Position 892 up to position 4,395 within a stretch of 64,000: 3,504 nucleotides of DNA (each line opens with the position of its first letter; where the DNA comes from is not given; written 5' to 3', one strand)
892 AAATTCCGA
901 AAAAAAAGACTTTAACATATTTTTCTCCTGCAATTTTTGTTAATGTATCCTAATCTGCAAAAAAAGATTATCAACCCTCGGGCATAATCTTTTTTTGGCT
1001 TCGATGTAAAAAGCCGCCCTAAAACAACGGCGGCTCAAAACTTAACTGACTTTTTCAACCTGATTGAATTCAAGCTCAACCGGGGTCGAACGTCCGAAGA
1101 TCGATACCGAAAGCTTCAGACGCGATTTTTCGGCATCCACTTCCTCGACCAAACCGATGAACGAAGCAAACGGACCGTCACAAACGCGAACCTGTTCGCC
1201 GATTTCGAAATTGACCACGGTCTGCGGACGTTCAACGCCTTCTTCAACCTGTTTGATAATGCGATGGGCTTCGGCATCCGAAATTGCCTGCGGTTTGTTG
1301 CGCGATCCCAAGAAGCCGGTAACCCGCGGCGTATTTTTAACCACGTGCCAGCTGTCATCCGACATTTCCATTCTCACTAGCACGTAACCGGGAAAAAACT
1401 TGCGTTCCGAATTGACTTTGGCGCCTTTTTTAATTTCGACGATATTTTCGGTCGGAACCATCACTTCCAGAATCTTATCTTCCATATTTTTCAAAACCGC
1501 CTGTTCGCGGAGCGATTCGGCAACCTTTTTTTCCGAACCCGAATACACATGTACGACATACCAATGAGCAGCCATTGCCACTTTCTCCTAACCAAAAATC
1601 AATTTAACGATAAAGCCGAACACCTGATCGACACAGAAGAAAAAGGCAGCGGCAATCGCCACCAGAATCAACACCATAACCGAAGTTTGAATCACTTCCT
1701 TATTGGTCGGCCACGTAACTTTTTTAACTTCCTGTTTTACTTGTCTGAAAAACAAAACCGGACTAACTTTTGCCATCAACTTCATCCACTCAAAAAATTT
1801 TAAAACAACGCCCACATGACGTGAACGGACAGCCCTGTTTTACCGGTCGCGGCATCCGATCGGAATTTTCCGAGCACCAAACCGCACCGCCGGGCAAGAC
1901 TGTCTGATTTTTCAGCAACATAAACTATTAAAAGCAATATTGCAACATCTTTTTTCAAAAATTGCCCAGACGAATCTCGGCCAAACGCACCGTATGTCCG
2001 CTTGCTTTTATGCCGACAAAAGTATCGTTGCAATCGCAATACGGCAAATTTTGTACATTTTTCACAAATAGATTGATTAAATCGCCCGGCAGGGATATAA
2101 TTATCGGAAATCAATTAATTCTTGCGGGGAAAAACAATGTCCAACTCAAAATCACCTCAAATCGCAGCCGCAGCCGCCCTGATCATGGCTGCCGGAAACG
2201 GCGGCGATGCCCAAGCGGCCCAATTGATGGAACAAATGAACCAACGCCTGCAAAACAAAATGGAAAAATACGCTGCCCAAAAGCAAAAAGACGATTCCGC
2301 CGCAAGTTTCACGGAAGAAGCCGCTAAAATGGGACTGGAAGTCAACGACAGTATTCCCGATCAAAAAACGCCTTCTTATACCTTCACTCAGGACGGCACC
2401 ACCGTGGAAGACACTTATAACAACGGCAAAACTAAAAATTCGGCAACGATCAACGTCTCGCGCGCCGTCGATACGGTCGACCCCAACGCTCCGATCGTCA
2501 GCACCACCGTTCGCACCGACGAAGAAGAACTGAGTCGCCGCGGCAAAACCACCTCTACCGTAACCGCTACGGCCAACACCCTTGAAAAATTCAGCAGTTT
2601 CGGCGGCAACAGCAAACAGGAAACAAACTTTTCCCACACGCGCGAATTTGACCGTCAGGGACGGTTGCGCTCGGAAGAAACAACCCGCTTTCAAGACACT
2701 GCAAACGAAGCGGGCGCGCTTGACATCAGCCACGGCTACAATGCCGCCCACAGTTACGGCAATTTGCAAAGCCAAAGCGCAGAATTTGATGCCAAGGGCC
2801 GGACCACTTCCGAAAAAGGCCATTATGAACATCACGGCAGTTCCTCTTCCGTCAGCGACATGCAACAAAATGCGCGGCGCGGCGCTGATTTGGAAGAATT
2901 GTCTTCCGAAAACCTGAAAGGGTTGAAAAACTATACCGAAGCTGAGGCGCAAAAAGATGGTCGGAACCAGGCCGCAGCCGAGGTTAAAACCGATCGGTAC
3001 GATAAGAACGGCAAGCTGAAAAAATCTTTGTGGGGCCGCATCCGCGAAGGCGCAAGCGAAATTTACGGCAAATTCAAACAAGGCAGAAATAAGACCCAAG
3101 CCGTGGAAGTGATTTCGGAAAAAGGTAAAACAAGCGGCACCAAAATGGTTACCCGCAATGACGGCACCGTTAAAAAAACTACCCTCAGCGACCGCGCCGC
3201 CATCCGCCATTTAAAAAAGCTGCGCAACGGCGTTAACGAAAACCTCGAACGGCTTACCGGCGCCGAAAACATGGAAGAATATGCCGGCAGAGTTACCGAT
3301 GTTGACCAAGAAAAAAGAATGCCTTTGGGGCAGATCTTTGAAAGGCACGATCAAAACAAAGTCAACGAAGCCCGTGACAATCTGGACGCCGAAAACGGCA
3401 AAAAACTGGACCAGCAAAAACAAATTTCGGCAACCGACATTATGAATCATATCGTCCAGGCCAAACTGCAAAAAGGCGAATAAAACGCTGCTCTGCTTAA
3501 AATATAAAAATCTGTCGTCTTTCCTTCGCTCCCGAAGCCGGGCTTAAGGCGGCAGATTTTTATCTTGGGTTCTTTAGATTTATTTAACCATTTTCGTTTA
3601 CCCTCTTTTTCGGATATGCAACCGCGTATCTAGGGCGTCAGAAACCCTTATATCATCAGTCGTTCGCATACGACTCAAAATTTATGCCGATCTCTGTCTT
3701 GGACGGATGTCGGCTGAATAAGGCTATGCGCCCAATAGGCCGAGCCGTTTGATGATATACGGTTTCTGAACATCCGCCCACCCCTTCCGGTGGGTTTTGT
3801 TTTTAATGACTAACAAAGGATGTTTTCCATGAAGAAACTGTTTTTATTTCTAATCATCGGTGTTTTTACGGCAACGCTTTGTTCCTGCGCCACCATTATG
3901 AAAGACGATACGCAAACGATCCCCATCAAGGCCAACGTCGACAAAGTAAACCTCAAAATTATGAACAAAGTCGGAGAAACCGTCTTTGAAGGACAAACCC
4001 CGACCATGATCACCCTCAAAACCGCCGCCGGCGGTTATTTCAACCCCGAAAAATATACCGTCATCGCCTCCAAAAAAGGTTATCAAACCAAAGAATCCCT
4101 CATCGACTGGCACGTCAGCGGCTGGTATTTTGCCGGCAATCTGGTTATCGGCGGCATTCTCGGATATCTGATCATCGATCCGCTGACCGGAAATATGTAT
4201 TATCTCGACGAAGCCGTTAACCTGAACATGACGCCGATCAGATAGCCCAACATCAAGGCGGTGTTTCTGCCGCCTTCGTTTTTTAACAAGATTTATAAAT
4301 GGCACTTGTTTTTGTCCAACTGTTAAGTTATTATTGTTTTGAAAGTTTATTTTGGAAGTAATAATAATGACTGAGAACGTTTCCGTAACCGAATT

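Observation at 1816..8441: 6.6 kb block of orphan genes inserted between tRNA-Trp and secE-nusG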

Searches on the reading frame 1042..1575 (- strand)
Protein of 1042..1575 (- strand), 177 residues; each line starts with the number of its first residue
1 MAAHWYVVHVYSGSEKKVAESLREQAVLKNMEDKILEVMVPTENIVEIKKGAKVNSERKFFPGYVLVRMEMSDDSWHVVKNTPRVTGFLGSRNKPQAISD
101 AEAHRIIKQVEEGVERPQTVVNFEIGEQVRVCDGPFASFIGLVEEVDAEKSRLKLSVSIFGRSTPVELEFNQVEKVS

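Call 9: find_related_loci(query=window:1042-1575:-, collection=genome_contigs, flank=10000)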
Query window:1042-1575:- (177 aa) in genome_contigs; peptide patterns used: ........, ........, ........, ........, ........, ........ (x = any residue, [..] = any of these).
600 stretches matched a pattern (row limit reached: there are more); 555 encode a relative of the query (tblastn E <= 1e-3); the best 80 are kept; 80 distinct loci.
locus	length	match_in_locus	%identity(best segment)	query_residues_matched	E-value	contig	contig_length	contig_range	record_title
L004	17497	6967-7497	100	1-177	3e-117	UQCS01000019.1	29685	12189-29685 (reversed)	uncultured Azospirillum sp. isolate UMGS149 genome assembly, contig: NODE_385_length_29685_cov_5.794431, whole genome sh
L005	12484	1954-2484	94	1-177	3e-110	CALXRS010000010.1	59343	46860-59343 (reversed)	MAG: uncultured Alphaproteobacteria bacterium isolate BRZ_KK__bin28 genome assembly, contig: BRZ_KK__NODE_837_length_593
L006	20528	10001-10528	87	1-176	3e-104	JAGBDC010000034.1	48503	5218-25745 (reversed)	MAG: Alphaproteobacteria bacterium isolate RGIG9009 Water_deer_Rectum-3__c553374, whole genome shotgun sequence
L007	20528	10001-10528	87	1-176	3e-104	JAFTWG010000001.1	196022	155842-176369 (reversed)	MAG: Alphaproteobacteria bacterium isolate RGIG4207 Roe_deer_Colon-3__c1445, whole genome shotgun sequence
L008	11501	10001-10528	85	1-176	6e-102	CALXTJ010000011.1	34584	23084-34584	MAG: uncultured Alphaproteobacteria bacterium isolate BRZ_KS__bin114 genome assembly, contig: BRZ_KS__NODE_1873_length_3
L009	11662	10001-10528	85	1-176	1e-99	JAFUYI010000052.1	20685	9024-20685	MAG: Alphaproteobacteria bacterium isolate RGIG4937 Roe_deer_Rumen-3__c142913, whole genome shotgun sequence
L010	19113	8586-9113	80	1-176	1e-98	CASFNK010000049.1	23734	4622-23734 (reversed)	uncultured proteobacterium isolate SI.B29.metabat-bins.91 genome assembly, contig: SI.B29.metabat-bins.91.fa_k141_290902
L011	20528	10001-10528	78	1-176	4e-98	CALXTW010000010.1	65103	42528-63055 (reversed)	MAG: uncultured Alphaproteobacteria bacterium isolate BRZ_RR__bin74 genome assembly, contig: BRZ_RR__NODE_453_length_651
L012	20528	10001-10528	80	1-176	6e-97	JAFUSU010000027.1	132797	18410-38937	MAG: Alphaproteobacteria bacterium isolate RGIG4793 Roe_deer_Reticulum-3__c2417, whole genome shotgun sequence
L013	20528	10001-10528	80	1-176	4e-96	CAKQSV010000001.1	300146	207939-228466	MAG: uncultured Alphaproteobacteria bacterium isolate REFINED_METABAT215_TOP10_CONTIGS_1500_ASSEMBLY_K77_MERGED__Hadza_M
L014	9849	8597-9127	76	1-177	8e-95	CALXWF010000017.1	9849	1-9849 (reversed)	MAG: uncultured Alphaproteobacteria bacterium isolate E19__bin150 genome assembly, contig: E19__k127_3447645, whole geno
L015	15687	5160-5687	78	1-176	3e-94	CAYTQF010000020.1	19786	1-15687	MAG TPA_asm: uncultured Azospirillaceae bacterium isolate SRP199465_co2_47 genome assembly, contig: NODE_7975_length_197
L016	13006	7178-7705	78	1-176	7e-94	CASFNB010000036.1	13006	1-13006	uncultured proteobacterium isolate A1_L3_371371_idba_bin.16 genome assembly, contig: A1_L3_371371_idba_bin.16.fa_scaffol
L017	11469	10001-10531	76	1-177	7e-94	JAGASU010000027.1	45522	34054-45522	MAG: Alphaproteobacteria bacterium isolate RGIG8741 Water_deer_Colon-4__c75943, whole genome shotgun sequence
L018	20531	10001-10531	76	1-177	3e-93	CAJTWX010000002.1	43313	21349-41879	MAG TPA_asm: uncultured Alphaproteobacteria bacterium isolate MGBC117992 genome assembly, contig: MGBC117992.2, whole ge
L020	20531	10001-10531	73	1-177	9e-92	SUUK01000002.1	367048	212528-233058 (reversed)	MAG: Alphaproteobacteria bacterium isolate SIG44 NODE_34_length_367048_cov_4.628705, whole genome shotgun sequence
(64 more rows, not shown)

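Call 74: search_protein_families(library=pfam, proteins=[L010:376-1968:+, L010:1973-2860:-, L010:2900-4465:-, L005:311-1312:+, L006:3551-6802:+, L020:6764-8548:+], max_evalue=0.001)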
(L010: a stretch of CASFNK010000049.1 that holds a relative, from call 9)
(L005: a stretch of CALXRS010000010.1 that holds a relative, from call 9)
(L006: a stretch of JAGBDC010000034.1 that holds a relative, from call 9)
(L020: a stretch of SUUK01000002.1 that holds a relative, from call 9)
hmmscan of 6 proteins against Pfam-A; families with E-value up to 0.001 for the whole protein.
L010:376-1968:+ (530 aa): 3 families
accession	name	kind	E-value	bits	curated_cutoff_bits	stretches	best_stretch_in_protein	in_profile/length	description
PF00239.26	Resolvase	-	6.8e-20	72.1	23.3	1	17-168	1-145/145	Resolvase, N terminal domain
PF07508.19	Recombinase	-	1.1e-11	45.3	21.1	1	194-281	3-99/102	Recombinase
PF13408.12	Zn_ribbon_recom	-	0.00036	21.3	25.3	1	301-357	1-56/58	Recombinase zinc beta ribbon domain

L010:1973-2860:- (295 aa): 1 family
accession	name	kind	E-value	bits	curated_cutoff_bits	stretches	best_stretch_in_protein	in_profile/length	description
PF02086.21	MethyltransfD12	-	1.8e-21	77.5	22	1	16-256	1-244/253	D12 class N6 adenine-specific DNA methyltransferase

L010:2900-4465:- (521 aa): 3 families
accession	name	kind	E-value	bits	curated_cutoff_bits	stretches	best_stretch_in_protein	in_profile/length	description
PF13175.12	AAA_15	-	7.4e-17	62.4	32.1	2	222-284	310-374/374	AAA ATPase domain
PF13304.12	AAA_21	-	4.6e-13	50.3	27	1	24-284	1-303/304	AAA domain, putative AbiEii toxin, Type IV TA system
PF02463.25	SMC_N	-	0.00041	20.3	40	0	2-40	2-42/220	RecF/RecN/SMC N terminal domain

L005:311-1312:+ (333 aa): 2 families
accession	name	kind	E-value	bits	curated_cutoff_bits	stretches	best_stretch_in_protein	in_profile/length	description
PF03796.21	DnaB_C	-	6e-56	190.1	27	1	31-323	1-255/255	DnaB-like helicase C terminal domain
PF13481.12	AAA_25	-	6e-09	36.3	27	1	40-221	23-191/195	AAA domain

L006:3551-6802:+ (1083 aa): 3 families
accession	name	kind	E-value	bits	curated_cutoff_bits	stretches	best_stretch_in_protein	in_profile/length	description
PF01636.29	APH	-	6e-16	59.4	23.2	1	500-696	23-219/239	Phosphotransferase enzyme family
PF03572.23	Peptidase_S41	-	9.7e-14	51.7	24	1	186-391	13-164/165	Peptidase family S41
PF01633.27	Choline_kinase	-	6.2e-05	22.9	29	1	576-749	83-260/300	Choline/ethanolamine kinase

L020:6764-8548:+ (594 aa): 0 families
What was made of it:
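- The same hot spot in L010 carries an AAA_15/AbiEii-like ATPase and a methyltransferase (call 74).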

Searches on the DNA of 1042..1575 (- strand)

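Call 79: search_rna_families(source=L008, start=7680, end=8010, threshold=evalue, max_evalue=1)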
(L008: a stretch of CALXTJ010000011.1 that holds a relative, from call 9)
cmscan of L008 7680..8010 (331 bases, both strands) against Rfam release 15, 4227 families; matches with E-value up to 1: 3.
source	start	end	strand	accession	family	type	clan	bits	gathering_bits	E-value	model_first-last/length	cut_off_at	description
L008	7686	7758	+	RF00005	tRNA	Gene; tRNA;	CL00001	68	29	5.9e-15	1-71/71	no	tRNA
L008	7709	7794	+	RF01394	isrK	Gene; sRNA;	-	18.3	50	0.075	1-77/77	no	isrK Hfq binding RNA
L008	7817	7899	+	RF02248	Six3os1_3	Gene; lncRNA;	-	11.9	40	0.95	1-75/75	no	Six3os1 conserved region 3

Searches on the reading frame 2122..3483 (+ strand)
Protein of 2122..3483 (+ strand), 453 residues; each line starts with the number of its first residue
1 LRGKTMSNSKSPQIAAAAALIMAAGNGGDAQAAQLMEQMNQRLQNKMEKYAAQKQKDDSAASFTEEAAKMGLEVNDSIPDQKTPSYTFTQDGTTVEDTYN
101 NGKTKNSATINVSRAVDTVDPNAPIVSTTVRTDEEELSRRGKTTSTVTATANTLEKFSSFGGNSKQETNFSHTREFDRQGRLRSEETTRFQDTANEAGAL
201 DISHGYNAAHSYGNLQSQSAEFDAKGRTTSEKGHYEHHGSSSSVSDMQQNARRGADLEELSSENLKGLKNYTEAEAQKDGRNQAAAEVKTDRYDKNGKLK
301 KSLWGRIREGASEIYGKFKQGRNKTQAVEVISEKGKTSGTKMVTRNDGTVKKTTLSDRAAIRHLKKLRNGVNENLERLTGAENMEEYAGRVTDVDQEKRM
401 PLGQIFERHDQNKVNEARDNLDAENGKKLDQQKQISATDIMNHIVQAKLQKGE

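Call 4: search_protein_families(library=pfam, proteins=[window:2122-3483:+], max_evalue=1)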
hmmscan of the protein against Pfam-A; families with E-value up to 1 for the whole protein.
window:2122-3483:+ (453 aa): 1 family
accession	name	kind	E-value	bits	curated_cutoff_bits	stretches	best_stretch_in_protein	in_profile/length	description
PF11392.14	AllH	-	0.12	13.5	25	1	284-343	42-102/109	Oxamate carbamoyltransferase subunit AllH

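Call 5: search_protein_families(library=ncbifam, proteins=[window:2122-3483:+], max_evalue=1)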
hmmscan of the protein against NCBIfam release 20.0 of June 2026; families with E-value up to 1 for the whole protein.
window:2122-3483:+ (453 aa): 1 family
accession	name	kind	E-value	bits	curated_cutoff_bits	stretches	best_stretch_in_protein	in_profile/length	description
NF053549.1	FtsL_Actino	equivalog_domain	0.26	11.2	55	0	16-76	15-75/83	cell division protein FtsL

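Call 55: search_protein_families(library=phrogs, proteins=[window:2137-3483:+], max_evalue=0.01)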
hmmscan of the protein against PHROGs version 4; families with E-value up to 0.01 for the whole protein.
window:2137-3483:+ (448 aa): 0 families

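Call 56: search_protein_families(library=padloc, proteins=[window:2137-3483:+], max_evalue=0.01)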
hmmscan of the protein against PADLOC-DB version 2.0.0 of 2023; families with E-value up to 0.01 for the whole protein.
window:2137-3483:+ (448 aa): 0 families

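Call 86: search_solved_structures(query=window:2137-3483:+, max_evalue=1)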
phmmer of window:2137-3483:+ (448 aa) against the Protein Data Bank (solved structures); distinct sequences matched with E-value up to 1: 1.
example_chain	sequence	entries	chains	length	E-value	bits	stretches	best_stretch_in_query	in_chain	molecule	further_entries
7pku_B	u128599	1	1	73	0.21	14.2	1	6-64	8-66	Nucleoprotein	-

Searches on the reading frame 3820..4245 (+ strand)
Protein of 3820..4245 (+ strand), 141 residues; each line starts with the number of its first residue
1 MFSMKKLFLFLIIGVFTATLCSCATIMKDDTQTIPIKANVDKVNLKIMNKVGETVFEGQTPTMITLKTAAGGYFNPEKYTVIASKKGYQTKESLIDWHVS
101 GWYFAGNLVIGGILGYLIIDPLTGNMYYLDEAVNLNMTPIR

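Call 4: search_protein_families(library=pfam, proteins=[window:3820-4245:+], max_evalue=1)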
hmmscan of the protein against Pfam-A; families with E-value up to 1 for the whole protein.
window:3820-4245:+ (141 aa): 2 families
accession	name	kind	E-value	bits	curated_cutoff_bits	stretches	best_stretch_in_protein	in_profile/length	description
PF13585.12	CHU_C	-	0.064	13.8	27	1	28-60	14-46/86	CHU_C Type IX secretion signal domain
PF13620.12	CarboxypepD_reg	-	0.073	13.9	32.3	1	55-93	21-64/82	Carboxypeptidase regulatory-like domain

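Call 5: search_protein_families(library=ncbifam, proteins=[window:3820-4245:+], max_evalue=1)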
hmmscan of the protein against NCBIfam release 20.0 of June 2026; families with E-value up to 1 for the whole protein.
window:3820-4245:+ (141 aa): 3 families
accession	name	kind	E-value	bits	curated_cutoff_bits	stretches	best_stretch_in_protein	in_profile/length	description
NF047482.1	OM_LenAB_fam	equivalog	0.05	13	300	1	4-34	1-31/230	endostatin-like outer membrane protein, LenA/LenB family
NF033679.1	DNRLRE_dom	domain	0.054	13.6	34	1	19-80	27-87/164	DNRLRE domain-containing protein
NF050142.1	PG1828_fam_lipo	equivalog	0.077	13.7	50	1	4-29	1-25/59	PG1828 family lipoprotein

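Call 55: search_protein_families(library=phrogs, proteins=[window:3829-4245:+], max_evalue=0.01)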
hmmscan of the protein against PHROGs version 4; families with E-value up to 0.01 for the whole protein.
window:3829-4245:+ (138 aa): 2 families
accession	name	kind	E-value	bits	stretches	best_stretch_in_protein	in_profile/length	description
phrog_6823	-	unknown function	9e-30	104.7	1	10-127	5-124/139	-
phrog_31618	-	unknown function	0.007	17.3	1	92-122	30-61/146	-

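Call 56: search_protein_families(library=padloc, proteins=[window:3829-4245:+], max_evalue=0.01)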
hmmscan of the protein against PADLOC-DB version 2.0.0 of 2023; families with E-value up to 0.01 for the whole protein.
window:3829-4245:+ (138 aa): 0 families

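Call 76: search_dna_similar(query=window:3829-4245:+, collection=phages, mode=protein, max_rows=10, max_evalue=0.001)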
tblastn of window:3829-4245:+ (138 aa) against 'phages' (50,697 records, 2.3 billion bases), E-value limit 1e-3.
Records with a match: 4; places in all: 4; records where one place covers at least 80% of the query: 0.
Best place of each record, by identity: <60% 4.
By first word of the organism name: Escherichia 2; Salmonella 2.
By host as written in the record: Salmonella enterica subsp. enterica serovar Anatum 2; - 1; Escherichia coli 1.
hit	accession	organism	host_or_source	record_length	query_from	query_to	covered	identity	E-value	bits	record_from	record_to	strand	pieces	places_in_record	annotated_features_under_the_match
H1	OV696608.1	Escherichia phage Gally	-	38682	9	102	68%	33.3%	1e-10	63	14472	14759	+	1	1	hypothetical protein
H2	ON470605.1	Escherichia phage vB_EcoP-720R6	Escherichia coli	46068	9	102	68%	33.3%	1e-10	63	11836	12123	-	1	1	hypothetical protein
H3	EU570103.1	Salmonella phage epsilon34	Salmonella enterica subsp. enterica ...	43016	3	102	72%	31.0%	3e-10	62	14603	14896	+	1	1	15: Conserved hypothetical protein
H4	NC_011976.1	Salmonella phage epsilon34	Salmonella enterica subsp. enterica ...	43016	3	102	72%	31.0%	3e-10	62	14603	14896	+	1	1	15: hypothetical protein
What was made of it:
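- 3829..4245 (+): lipo138: a lipoprotein of a phage-associated family, carried on an indel (window 3720-4270) that is absent from the sister species. 31-33% identity to epsilon34-like phage proteins (call 76).
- Closest known: Phage-encoded lipoproteins of P22/epsilon34-like phages. Same: lipo138 matches the family profile at E = 9e-30 and phage proteins at 31-33% identity (calls 55, 76).
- lipo138 belongs to a phage family (calls 55, 76).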
